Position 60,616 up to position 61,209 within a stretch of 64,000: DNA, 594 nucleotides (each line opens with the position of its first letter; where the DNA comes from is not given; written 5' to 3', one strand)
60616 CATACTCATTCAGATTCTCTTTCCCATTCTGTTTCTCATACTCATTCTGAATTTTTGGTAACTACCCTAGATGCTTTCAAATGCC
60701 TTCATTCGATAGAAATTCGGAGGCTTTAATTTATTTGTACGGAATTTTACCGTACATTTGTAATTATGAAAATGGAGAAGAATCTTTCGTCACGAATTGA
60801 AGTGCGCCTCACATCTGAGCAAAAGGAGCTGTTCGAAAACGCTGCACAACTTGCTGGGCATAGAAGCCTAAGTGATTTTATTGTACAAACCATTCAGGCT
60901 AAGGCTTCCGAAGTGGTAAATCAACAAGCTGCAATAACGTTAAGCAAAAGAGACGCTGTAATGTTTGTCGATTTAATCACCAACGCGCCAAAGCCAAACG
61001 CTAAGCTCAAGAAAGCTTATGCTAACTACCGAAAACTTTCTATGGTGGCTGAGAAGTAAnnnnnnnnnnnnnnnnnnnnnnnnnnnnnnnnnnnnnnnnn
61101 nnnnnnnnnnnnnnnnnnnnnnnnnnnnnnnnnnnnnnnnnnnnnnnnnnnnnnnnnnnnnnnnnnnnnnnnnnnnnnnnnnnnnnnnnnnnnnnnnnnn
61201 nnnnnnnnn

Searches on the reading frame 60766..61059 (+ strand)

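Call 42: search_protein_families(library=pfam, proteins=[window:60766-61059:+], max_evalue=0.001)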
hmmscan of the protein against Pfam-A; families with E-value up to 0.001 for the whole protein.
window:60766-61059:+ (97 aa): 2 families
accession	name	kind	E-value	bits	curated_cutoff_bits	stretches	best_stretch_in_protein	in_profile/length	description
PF08681.18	TacA1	-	4.8e-22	78.1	21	1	10-89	1-79/80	Antitoxin TacA 1-like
PF21983.2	NikA-like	-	0.00023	21.7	27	1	8-53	4-48/72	Mobilization protein NikA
